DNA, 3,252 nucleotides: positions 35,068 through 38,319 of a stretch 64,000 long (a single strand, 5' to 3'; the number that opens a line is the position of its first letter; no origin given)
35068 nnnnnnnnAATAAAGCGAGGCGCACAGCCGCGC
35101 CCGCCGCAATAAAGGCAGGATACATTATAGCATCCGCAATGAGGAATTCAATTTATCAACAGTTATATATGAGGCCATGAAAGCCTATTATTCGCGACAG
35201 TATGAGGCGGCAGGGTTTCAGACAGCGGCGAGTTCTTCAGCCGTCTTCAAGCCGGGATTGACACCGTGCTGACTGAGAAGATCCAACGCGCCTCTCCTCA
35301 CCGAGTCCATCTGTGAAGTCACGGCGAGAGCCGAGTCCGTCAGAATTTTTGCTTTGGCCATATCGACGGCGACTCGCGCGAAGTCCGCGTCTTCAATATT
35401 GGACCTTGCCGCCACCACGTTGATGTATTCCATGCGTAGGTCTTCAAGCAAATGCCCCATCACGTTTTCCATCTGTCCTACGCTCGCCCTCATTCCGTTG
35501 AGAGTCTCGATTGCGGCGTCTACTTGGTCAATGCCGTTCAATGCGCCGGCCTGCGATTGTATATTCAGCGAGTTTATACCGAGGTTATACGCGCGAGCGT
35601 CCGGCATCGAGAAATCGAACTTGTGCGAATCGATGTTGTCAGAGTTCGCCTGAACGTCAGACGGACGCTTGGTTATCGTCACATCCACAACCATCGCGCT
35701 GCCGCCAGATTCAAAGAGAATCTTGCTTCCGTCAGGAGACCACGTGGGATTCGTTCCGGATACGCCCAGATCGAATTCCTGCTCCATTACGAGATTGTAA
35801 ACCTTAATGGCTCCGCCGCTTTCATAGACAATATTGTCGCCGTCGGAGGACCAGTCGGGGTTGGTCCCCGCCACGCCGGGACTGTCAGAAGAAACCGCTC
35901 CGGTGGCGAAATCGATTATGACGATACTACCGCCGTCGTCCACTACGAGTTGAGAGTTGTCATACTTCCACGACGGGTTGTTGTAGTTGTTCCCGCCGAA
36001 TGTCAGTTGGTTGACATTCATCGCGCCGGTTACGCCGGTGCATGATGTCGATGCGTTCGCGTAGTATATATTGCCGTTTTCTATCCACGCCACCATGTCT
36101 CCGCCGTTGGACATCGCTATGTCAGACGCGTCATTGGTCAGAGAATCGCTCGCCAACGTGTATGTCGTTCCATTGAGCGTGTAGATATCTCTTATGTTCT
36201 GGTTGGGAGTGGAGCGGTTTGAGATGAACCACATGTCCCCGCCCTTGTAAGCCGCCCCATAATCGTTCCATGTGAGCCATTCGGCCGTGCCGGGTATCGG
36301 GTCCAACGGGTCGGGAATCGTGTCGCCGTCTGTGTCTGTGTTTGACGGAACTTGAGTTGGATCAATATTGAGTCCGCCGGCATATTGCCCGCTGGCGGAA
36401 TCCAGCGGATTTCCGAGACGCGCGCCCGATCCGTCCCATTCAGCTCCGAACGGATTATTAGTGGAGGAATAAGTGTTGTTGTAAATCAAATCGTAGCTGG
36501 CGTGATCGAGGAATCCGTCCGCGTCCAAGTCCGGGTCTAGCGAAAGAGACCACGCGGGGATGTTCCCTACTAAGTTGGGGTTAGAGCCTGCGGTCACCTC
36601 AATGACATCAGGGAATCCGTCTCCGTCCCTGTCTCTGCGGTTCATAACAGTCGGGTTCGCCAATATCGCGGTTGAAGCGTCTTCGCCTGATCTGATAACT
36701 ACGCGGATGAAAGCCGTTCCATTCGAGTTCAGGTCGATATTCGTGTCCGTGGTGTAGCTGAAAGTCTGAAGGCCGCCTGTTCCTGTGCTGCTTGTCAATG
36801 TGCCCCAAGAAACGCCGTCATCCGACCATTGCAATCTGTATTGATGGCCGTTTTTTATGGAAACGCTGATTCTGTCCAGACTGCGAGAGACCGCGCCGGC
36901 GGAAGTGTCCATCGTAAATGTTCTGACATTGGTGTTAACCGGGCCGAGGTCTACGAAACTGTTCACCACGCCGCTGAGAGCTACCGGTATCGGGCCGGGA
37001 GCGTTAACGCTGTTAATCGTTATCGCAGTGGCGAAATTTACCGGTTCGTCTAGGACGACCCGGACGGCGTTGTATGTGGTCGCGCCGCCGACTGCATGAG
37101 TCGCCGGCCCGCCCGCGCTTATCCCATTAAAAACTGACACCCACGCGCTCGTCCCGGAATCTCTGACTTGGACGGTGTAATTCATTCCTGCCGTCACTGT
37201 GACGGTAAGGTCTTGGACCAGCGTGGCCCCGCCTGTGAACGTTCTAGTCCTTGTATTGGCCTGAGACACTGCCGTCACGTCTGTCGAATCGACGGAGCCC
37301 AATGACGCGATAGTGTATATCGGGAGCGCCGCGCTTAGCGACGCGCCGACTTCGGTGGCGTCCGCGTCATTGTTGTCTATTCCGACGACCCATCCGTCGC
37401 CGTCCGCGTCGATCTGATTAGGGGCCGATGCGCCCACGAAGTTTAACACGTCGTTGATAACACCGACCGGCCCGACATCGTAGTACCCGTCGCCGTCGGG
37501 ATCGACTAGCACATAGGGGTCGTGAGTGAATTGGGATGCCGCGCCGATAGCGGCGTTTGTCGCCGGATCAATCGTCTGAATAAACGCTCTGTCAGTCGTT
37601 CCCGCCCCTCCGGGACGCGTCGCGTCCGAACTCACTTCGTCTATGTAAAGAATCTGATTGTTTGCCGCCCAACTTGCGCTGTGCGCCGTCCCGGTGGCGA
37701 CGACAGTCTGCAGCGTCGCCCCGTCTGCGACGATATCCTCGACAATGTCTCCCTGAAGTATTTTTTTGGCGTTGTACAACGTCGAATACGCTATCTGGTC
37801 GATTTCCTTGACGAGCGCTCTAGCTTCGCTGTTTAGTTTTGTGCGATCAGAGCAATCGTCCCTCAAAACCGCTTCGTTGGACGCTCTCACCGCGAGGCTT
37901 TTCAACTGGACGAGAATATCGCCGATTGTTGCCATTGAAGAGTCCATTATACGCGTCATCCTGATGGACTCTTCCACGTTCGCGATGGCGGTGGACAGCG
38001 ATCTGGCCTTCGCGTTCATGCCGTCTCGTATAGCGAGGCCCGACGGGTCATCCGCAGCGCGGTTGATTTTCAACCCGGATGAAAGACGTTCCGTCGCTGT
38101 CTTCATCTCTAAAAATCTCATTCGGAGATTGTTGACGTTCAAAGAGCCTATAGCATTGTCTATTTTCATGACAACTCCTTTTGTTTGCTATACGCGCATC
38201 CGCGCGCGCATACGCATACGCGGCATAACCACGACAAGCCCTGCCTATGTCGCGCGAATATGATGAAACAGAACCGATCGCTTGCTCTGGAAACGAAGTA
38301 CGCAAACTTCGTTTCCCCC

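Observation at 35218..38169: A 983-aa giant flagellin whose variable region is a beta-propeller plus Ca-binding repeat module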

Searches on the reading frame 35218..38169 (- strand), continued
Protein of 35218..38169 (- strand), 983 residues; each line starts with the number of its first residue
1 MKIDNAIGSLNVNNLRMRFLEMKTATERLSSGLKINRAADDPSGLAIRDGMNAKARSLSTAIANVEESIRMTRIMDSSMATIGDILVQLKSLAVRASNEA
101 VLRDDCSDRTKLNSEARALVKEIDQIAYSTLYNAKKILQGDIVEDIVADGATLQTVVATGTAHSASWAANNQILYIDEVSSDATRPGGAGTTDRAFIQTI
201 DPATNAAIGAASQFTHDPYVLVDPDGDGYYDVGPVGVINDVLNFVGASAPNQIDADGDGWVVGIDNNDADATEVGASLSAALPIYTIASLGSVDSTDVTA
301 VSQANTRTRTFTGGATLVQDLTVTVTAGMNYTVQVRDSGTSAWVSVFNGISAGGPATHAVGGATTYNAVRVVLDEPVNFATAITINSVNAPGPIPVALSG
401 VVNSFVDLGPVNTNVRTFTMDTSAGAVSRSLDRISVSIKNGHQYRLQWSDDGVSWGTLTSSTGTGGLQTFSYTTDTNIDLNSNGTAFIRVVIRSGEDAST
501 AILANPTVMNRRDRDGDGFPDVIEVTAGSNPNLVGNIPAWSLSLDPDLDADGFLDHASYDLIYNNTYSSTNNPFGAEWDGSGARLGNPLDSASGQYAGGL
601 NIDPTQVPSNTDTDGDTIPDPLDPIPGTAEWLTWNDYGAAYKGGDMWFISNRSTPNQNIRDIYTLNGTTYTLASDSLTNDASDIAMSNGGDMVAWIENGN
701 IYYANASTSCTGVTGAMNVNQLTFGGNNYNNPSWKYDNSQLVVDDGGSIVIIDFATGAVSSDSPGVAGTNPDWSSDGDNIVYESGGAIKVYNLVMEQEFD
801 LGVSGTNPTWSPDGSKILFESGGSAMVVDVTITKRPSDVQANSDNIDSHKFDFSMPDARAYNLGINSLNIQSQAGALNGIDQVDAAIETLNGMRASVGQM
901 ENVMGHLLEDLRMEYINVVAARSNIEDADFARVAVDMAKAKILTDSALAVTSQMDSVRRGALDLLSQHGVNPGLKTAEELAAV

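Call 37: find_homologous_proteins(query=A2, max_evalue=1e-40)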
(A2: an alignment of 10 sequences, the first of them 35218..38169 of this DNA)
Query A2 (10 sequences) (983 aa, profile of the alignment): 13 proteins with E <= 1e-40 among 8000 candidates.
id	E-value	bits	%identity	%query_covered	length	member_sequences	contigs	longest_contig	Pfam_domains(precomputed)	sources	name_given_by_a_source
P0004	0.0e+0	1707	45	66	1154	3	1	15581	PF00700.28,PF00669.26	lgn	-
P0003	0.0e+0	1695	49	56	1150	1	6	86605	PF00700.28,PF00669.26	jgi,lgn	jgi:flagellin-like hook-associated protein FlgL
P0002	0.0e+0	1687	46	67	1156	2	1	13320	PF00700.28,PF00669.26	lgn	-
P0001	0.0e+0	1363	100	100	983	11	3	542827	PF00700.28,PF07676.19,PF00669.26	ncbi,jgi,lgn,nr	ncbi:MAG: Flagellin [bacterium ADurb.Bin236]|nr:MAG: Flagellin [bacterium ADurb.Bin236]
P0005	4.1e-48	182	44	14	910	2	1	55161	PF00700.28,PF00669.26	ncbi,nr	ncbi:MAG TPA: flagellin [bacterium]|nr:flagellin [bacterium]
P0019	4.8e-45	172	37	12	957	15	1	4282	PF00700.28,PF00669.26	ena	-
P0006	8.5e-45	171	37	14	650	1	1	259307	PF00700.28,PF00669.26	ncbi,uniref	ncbi:flagellin [Bacillus sp. JJ1532]|uniref:flagellin N-terminal helical domain-containing protein n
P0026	1.1e-44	171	37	11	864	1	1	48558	PF00700.28,PF00669.26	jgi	jgi:flagellin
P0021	4.5e-44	169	36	14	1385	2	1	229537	PF00700.28,PF00669.26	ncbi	-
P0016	1.7e-43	167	38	11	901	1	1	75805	PF00700.28,PF00669.26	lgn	-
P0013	3.1e-43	166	37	14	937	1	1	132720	PF00700.28,PF00669.26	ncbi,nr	ncbi:MAG: hypothetical protein HY788_22260 [Deltaproteobacteria bacterium]|nr:hypothetical protein [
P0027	4.3e-42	162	37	12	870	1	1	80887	PF00700.28,PF00669.26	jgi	jgi:flagellin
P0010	8.2e-42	161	38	14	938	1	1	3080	PF00700.28,PF00669.26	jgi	jgi:flagellin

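Call 43: search_protein_families(library=pfam, alignment_id=A2, max_evalue=1)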
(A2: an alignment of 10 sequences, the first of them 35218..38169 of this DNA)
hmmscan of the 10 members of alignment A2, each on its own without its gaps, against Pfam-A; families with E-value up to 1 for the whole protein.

A. member 1, window:35218-38169:- (983 aa): 8 families
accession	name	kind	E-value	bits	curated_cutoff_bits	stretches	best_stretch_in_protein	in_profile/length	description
PF00669.25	Flagellin_N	-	4.5e-24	85.5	26.6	1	12-140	11-136/139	Bacterial flagellin N-terminal helical region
PF00700.27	Flagellin_C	-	4e-14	53.2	23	1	880-965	1-86/86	Bacterial flagellin C-terminal helical region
PF07676.18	PD40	-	5e-06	26.8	20.9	1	806-822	12-28/38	WD40-like Beta Propeller Repeat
PF18884.5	TSP3_bac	-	8.7e-05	22.7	25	1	513-532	1-20/22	Bacterial TSP3 repeat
PF00754.31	F5_F8_type_C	-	0.0025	18.4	28.2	1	442-494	64-114/127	F5/8 type C domain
PF00930.27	DPPIV_N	-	0.013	14.7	22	0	667-709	33-73/354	Dipeptidyl peptidase IV (DPP IV) N-terminal region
PF10167.14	BORCS8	-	0.24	11.8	25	0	46-91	46-91/112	BLOC-1-related complex sub-unit 8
PF12182.14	DUF3642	-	0.25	12.3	22.7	1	690-745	20-78/93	Bacterial lipoprotein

B. families by the number of members that match (of 10 scanned): 15 families
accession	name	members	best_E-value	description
PF00669.25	Flagellin_N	10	1.4e-24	Bacterial flagellin N-terminal helical region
PF00700.27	Flagellin_C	10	1.1e-14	Bacterial flagellin C-terminal helical region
PF00930.27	DPPIV_N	9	3.4e-09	Dipeptidyl peptidase IV (DPP IV) N-terminal region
PF07676.18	PD40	8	2.3e-12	WD40-like Beta Propeller Repeat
PF19078.6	Big_12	2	4.1e-05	Bacterial Ig-like domain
PF18884.5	TSP3_bac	2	8.7e-05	Bacterial TSP3 repeat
PF19908.4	DUF6381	2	0.046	Family of unknown function (DUF6381)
PF00754.31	F5_F8_type_C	1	0.0025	F5/8 type C domain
PF25174.1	Beta-prop_THOC3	1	0.0033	THOC3 beta-propeller domain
PF22633.2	F5_F8_type_C_2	1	0.029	NedA-like, galactose-binding domain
PF06448.16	DUF1081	1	0.12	Domain of Unknown Function (DUF1081)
PF11012.13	DUF2850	1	0.15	Protein of unknown function (DUF2850)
PF10167.14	BORCS8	1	0.24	BLOC-1-related complex sub-unit 8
PF12182.14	DUF3642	1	0.25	Bacterial lipoprotein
PF02012.26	BNR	1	0.26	BNR/Asp-box repeat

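Call 52: find_encoding_contigs(protein=P0005, flank=10000, max_places=2)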
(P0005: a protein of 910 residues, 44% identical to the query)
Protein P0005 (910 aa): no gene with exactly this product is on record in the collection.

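Call 53: find_encoding_contigs(protein=P0002, flank=10000, max_places=2)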
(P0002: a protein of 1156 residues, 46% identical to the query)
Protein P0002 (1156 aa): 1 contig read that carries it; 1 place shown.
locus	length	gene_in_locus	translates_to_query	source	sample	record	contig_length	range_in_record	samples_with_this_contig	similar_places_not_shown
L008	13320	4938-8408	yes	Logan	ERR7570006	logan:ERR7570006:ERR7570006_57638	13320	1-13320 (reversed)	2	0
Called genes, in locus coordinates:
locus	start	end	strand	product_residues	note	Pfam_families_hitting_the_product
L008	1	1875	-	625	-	?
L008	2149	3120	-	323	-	PF01012:ETF, PF00766:ETF_alpha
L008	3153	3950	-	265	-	PF01012:ETF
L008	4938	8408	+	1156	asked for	PF00669:Flagellin_N, PF00700:Flagellin_C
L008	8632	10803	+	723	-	PF04734:Ceramidase_alk (weak)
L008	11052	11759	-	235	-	PF13189:Cytidylate_kin2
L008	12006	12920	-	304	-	PF00135:COesterase, PF01738:DLH (faint), PF02129:Peptidase_S15 (faint), PF20434:BD-FAE, PF07859:Abhydrolase_3, PF00326:Peptidase_S9 (weak)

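Call 69: find_encoding_contigs(protein=P0001, flank=3000, max_places=6)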
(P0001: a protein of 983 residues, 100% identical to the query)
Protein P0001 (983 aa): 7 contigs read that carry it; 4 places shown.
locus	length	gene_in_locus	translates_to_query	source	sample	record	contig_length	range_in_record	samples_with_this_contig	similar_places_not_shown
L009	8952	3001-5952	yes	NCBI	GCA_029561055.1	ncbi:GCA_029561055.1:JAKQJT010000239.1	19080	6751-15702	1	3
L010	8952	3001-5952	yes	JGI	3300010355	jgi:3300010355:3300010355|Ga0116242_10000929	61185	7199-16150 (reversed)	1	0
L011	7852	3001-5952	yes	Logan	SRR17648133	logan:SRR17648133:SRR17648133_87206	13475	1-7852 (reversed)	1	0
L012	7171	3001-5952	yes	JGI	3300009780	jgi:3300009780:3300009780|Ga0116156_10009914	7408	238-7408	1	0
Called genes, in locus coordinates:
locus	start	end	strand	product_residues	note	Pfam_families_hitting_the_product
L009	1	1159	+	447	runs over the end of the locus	PF00919:UPF0004, PF04055:Radical_SAM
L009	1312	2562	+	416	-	PF04773:FecR (weak), PF03781:FGE-sulfatase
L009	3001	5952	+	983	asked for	PF00669:Flagellin_N, PF07676:PD40 (faint), PF00700:Flagellin_C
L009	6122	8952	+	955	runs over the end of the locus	PF07517:SecA_DEAD, PF01043:SecA_PP_bind, PF21090:P-loop_SecA, PF07516:SecA_SW, PF02810:SEC-C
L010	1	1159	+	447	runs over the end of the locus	PF00919:UPF0004, PF04055:Radical_SAM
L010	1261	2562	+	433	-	PF04773:FecR (weak), PF03781:FGE-sulfatase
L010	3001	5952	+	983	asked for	PF00669:Flagellin_N, PF07676:PD40 (faint), PF00700:Flagellin_C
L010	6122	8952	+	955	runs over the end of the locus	PF07517:SecA_DEAD, PF01043:SecA_PP_bind, PF21090:P-loop_SecA, PF07516:SecA_SW, PF02810:SEC-C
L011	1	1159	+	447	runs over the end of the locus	PF00919:UPF0004, PF04055:Radical_SAM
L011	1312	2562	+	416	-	PF04773:FecR (weak), PF03781:FGE-sulfatase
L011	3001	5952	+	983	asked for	PF00669:Flagellin_N, PF07676:PD40 (faint), PF00700:Flagellin_C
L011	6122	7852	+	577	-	?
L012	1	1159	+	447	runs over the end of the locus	PF00919:UPF0004, PF04055:Radical_SAM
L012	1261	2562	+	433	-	PF04773:FecR (weak), PF03781:FGE-sulfatase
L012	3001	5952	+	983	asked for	PF00669:Flagellin_N, PF07676:PD40 (faint), PF00700:Flagellin_C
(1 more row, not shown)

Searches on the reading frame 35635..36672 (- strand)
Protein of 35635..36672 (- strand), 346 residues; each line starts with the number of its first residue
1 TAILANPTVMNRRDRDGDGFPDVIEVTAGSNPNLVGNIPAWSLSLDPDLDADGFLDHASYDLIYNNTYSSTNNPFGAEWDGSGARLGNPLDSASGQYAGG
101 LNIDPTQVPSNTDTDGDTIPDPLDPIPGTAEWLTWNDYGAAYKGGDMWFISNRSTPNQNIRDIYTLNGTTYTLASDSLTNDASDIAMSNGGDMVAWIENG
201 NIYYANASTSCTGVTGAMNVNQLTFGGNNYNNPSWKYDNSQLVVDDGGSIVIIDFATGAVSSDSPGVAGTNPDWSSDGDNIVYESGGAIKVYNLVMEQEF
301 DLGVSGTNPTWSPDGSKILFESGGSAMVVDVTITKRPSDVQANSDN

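Call 50: find_related_loci(query=A4, collection=genome_contigs, flank=10000)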
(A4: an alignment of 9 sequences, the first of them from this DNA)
Query A4 (346 aa) in genome_contigs; peptide patterns used: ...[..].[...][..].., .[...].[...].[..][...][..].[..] (x = any residue, [..] = any of these).
599 stretches matched a pattern (row limit reached: there are more); 3 encode a relative of the query (tblastn E <= 1e-3); 3 distinct loci.
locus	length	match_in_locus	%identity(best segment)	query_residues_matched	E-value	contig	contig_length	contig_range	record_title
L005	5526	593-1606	53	2-342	6e-102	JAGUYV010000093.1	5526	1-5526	MAG: bacterium isolate DeMMO6_30 c_000000011415, whole genome shotgun sequence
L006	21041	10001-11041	48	1-346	2e-93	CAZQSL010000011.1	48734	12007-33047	MAG TPA_asm: uncultured bacterium isolate binchicken_co117_2 genome assembly, contig: NODE_1339_length_48734_cov_9.96405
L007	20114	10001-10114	47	2-39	5e-6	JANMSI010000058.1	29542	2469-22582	MAG: Akkermansiaceae bacterium isolate SOY_29_metabat_46 SOY_29_k141_946958, whole genome shotgun sequence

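Call 56: search_protein_families(library=pfam, proteins=[L006:2272-5865:+, L006:5935-7176:+, L006:11151-12542:+, L006:11582-12361:+, L006:13149-15572:+, L006:15698-16852:+, L006:16812-17480:+, L006:17681-20386:-, L006:53-937:+, L006:20301-20963:-], max_evalue=0.001)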
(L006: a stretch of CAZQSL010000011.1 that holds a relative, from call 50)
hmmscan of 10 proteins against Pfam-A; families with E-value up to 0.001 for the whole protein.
L006:2272-5865:+ (1197 aa): 8 families
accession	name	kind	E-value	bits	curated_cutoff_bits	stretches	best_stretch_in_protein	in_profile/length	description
PF00989.32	PAS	-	3.2e-42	143.6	22.6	4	840-949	3-113/113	PAS fold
PF08447.18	PAS_3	-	9.2e-42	141.7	25.6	2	602-691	2-89/89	PAS fold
PF13426.13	PAS_9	-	2.2e-40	137.5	27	3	848-951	1-103/103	PAS domain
PF08448.16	PAS_4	-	3.2e-25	88.9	23.1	2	846-952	3-108/110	PAS fold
PF02518.31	HATPase_c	-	4.2e-23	82.3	26.4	1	1075-1186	2-110/111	Histidine kinase-, DNA gyrase B-, and HSP90-like ATPase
PF13188.13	PAS_8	-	8e-19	67.3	21.8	1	839-882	2-46/65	PAS domain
PF00512.31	HisKA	-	2.7e-16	59.8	26.9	1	967-1031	3-64/66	His Kinase A (phospho-acceptor) domain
PF24820.1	Diguanyl_cycl_sensor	-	5.9e-06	26.6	28.1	0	726-767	13-53/109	Diguanylate cyclase-like sensor domain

L006:5935-7176:+ (413 aa): 3 families
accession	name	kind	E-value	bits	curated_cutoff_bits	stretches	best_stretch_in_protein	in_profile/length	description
PF07690.21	MFS_1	-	5.6e-63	213.4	33.4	2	30-357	4-338/347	Major Facilitator Superfamily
PF12832.13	MFS_1_like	-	1.1e-05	25.2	25.2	1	257-395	30-173/373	MFS_1 like family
PF00083.30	Sugar_tr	-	0.00019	20.9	22.3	0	230-402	258-434/452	Sugar (and other) transporter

L006:11151-12542:+ (463 aa): 0 families

L006:11582-12361:+ (259 aa): 1 family
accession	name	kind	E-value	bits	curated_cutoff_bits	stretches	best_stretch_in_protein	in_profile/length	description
PF03372.29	Exo_endo_phos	-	5.9e-29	101.8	24.5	1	5-250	1-225/225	Endonuclease/Exonuclease/phosphatase family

L006:13149-15572:+ (807 aa): 2 families
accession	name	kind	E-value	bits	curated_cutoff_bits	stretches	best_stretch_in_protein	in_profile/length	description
PF02065.24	Melibiase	-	5.3e-16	59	27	1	305-467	42-196/347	Melibiase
PF01055.32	Glyco_hydro_31_2nd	-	2.5e-06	27.5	23.5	1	298-460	1-156/328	Glycosyl hydrolases family 31 TIM-barrel domain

L006:15698-16852:+ (384 aa): 1 family
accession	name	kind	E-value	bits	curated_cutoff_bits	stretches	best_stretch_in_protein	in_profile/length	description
PF00294.29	PfkB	-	7.6e-24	85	25.8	1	57-368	34-301/302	pfkB family carbohydrate kinase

L006:16812-17480:+ (222 aa): 5 families
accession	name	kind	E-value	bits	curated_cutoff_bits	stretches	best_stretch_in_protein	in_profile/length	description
PF00583.31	Acetyltransf_1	-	1.8e-15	57.7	20.7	1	81-196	38-116/116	Acetyltransferase (GNAT) family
PF13508.13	Acetyltransf_7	-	5.9e-12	46.2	27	1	135-196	22-82/84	Acetyltransferase (GNAT) domain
PF13673.13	Acetyltransf_10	-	7.5e-11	42.5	23.6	1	139-199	51-110/128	Acetyltransferase (GNAT) domain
PF08445.16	FR47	-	1.5e-05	25.3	22.1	1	141-199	23-80/86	FR47-like protein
PF13480.13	Acetyltransf_6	-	0.00039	21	22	0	136-176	92-132/143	Acetyltransferase (GNAT) domain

L006:17681-20386:- (901 aa): 13 families
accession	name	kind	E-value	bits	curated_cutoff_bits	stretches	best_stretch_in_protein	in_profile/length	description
PF01314.23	AFOR_C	-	3.1e-107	359.5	27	1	267-682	3-385/385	Aldehyde ferredoxin oxidoreductase, domains 2 & 3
PF02730.20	AFOR_N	-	8.1e-73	244.9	29.8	1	57-251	4-198/199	Aldehyde ferredoxin oxidoreductase, N-terminal domain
PF00037.32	Fer4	-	6.5e-24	83.2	21.1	3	829-851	2-24/24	4Fe-4S binding domain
PF12837.12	Fer4_6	-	5.6e-18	64.4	25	3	787-806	2-21/24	4Fe-4S binding domain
PF12838.12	Fer4_7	-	4.4e-17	62.7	27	3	793-849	1-52/52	4Fe-4S dicluster domain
PF14697.11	Fer4_21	-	9.6e-15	54.9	35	2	787-851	1-58/59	4Fe-4S dicluster domain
PF12797.12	Fer4_2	-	1.7e-14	53.1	24.5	1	786-805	2-21/22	4Fe-4S binding domain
PF13237.11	Fer4_10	-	2.2e-14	53.6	25.5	3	758-805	4-53/53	4Fe-4S dicluster domain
PF13187.11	Fer4_9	-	4.7e-13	49.4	27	2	834-877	1-49/52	4Fe-4S dicluster domain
PF13183.11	Fer4_8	-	6e-10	40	27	1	791-848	2-67/68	4Fe-4S dicluster domain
PF13534.11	Fer4_17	-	2.7e-07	31.5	22.2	0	736-776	22-59/61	4Fe-4S dicluster domain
PF12800.12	Fer4_4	-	3.5e-07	30.4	24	0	862-876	1-15/17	4Fe-4S binding domain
PF13484.11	Fer4_16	-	4.5e-07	31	30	0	834-853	1-20/66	4Fe-4S double cluster binding domain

L006:53-937:+ (294 aa): 7 families
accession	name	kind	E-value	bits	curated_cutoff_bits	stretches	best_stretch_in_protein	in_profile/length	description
PF07724.20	AAA_2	-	1.6e-71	240.1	27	1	37-197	1-166/166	AAA domain (Cdc48 subfamily)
PF10431.15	ClpB_D2-small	-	1.2e-28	99.4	21.9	1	203-283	1-81/81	C-terminal, D2-small domain, of ClpB protein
PF07728.20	AAA_5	-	2.7e-15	57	22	1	42-178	2-130/139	AAA domain (dynein-related subfamily)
PF00004.35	AAA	-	2.5e-09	38.1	21.2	1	43-161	2-110/131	ATPase family associated with various cellular activities (AAA)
PF13401.12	AAA_22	-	1.5e-05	25.7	27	1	41-137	7-110/130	AAA domain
PF00158.32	Sigma54_activat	-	1.6e-05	25.1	20.2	1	42-158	25-141/168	Sigma-54 interaction domain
PF13191.12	AAA_16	-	0.00014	22.8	32.6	1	10-207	1-145/167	AAA ATPase domain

L006:20301-20963:- (220 aa): 0 families
